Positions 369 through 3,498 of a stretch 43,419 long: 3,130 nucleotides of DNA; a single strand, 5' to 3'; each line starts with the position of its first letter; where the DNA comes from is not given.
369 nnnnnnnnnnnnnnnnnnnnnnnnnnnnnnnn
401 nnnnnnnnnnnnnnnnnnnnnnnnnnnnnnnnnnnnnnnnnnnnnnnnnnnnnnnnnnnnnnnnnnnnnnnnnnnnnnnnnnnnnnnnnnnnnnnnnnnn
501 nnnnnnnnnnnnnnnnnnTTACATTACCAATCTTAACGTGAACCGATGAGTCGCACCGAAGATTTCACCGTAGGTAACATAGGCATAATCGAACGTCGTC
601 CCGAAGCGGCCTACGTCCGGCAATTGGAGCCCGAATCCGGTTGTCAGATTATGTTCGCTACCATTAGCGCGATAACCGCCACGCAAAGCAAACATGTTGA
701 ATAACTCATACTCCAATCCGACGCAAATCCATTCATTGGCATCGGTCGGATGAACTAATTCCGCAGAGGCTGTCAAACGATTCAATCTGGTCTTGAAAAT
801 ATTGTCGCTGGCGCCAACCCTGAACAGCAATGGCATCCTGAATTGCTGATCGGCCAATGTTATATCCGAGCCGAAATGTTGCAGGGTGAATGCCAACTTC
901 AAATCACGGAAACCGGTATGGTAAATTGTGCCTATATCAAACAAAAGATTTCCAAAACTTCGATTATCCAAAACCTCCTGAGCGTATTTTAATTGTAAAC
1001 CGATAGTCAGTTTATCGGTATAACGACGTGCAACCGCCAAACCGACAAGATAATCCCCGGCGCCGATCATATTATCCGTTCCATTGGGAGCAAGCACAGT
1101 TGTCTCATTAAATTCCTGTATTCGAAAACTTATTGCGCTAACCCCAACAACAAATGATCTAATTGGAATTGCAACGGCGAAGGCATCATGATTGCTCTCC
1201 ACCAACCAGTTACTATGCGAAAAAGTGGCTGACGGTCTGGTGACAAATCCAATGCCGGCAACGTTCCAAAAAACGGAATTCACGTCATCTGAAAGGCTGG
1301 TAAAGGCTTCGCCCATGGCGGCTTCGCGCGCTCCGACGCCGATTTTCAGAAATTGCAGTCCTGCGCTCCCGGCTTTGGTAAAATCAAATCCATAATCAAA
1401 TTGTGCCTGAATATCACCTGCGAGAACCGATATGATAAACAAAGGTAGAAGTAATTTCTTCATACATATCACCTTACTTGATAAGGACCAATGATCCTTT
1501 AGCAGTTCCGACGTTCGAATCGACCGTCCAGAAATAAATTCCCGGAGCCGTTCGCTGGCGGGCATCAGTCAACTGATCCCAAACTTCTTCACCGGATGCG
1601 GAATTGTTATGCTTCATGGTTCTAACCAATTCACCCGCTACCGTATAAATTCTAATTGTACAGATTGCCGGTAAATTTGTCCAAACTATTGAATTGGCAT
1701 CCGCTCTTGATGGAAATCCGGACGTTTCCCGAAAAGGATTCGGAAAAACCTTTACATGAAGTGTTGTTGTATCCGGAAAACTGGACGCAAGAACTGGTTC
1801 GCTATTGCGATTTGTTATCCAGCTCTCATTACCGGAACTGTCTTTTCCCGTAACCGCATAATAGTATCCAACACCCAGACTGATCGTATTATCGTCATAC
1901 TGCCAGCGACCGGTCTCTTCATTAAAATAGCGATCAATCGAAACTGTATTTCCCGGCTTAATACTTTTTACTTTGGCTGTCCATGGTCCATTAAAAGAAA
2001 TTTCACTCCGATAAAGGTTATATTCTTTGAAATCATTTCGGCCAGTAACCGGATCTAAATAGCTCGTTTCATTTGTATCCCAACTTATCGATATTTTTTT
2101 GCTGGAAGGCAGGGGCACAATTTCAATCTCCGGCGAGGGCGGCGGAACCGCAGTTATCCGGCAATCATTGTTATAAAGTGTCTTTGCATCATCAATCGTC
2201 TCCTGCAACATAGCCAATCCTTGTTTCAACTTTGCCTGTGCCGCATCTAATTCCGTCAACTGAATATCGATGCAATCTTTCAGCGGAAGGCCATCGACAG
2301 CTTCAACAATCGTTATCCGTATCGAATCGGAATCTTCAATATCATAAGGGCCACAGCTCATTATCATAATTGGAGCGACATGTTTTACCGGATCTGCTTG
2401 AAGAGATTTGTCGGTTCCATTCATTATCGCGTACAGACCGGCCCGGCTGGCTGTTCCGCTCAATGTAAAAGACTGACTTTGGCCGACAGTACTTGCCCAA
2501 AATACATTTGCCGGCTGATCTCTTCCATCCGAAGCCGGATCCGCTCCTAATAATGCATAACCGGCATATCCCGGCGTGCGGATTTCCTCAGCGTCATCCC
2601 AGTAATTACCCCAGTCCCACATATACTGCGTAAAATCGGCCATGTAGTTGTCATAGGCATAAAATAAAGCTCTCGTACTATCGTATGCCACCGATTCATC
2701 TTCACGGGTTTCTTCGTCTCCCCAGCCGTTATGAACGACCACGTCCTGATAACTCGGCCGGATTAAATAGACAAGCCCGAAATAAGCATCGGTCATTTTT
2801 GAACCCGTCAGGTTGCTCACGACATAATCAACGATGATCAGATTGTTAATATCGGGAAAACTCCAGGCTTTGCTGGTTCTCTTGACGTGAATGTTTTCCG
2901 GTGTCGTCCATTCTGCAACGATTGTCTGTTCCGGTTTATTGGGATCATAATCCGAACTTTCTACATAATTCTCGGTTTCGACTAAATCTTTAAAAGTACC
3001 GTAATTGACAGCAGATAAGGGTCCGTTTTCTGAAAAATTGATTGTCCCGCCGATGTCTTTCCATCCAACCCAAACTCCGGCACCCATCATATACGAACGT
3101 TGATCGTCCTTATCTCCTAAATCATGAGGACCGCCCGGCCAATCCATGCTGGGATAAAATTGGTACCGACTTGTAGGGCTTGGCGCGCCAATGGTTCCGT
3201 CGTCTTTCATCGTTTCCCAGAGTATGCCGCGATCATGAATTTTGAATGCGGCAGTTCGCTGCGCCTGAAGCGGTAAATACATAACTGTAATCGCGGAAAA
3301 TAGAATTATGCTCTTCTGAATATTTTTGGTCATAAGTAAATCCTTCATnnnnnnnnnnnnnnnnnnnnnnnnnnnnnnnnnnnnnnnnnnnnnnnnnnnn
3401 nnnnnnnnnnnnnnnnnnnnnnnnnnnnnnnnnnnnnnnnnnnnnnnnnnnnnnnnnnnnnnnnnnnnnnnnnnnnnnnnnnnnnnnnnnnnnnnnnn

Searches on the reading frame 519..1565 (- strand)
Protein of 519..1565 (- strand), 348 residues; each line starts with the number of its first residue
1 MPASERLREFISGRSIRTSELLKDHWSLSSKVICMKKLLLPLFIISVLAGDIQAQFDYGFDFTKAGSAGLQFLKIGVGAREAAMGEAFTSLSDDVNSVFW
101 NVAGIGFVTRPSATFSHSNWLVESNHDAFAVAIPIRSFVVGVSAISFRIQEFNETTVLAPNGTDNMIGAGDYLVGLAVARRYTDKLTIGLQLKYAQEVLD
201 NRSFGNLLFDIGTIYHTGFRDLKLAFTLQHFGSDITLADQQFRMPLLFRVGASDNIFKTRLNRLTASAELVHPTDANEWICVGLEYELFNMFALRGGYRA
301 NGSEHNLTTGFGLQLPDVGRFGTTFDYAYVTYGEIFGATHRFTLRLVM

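Call 29: search_protein_families(library=ncbifam, proteins=[window:519-1565:-], max_evalue=0.001)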
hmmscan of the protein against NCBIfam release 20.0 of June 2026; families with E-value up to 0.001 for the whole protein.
window:519-1565:- (348 aa): 4 families
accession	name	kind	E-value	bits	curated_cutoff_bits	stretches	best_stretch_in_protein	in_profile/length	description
NF033709.1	PorV_fam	subfamily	1.7e-49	169.1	90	1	68-346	2-324/326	PorV/PorQ family protein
NF033711.1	T9SS_PorQ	equivalog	1.1e-16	60.8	220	1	66-258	22-215/335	type IX secretion system protein PorQ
NF033710.1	T9SS_OM_PorV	equivalog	1.6e-15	57.2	250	1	66-270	22-245/367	type IX secretion system outer membrane channel protein PorV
NF052325.1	PorVQ2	equivalog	2.3e-12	46.5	325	1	71-193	28-161/354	putative type IX sorting system protein PorV2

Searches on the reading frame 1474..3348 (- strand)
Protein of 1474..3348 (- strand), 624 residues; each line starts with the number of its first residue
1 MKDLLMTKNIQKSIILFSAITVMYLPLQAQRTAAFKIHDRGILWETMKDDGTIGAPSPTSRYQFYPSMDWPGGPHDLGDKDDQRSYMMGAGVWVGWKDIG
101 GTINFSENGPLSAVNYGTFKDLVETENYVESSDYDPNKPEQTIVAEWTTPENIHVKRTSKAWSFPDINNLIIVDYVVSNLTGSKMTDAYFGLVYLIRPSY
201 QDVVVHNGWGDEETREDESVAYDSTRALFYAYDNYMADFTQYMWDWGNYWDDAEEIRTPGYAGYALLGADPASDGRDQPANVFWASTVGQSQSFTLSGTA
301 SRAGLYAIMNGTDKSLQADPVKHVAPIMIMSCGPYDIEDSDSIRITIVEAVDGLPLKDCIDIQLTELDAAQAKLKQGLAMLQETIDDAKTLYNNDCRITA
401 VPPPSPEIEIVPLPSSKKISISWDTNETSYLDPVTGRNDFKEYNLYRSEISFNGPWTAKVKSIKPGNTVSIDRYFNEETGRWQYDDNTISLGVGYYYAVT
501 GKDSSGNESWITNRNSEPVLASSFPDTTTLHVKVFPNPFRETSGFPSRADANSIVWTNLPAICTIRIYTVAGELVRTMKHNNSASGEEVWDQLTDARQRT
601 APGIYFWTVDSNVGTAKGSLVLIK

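Call 29: search_protein_families(library=ncbifam, proteins=[window:1474-3348:-], max_evalue=0.001)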
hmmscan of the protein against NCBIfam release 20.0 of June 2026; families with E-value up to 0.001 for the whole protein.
window:1474-3348:- (624 aa): 2 families
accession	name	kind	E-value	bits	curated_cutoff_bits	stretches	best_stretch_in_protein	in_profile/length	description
NF052228.1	T9SS_PorZ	equivalog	3.5e-05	22.5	260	1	528-609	670-740/757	type IX secretion system anionic LPS delivery protein PorZ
NF033707.1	T9SS_sortase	equivalog_domain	3.6e-05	21.6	420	1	528-609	995-1075/1095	type IX secretion system sortase PorU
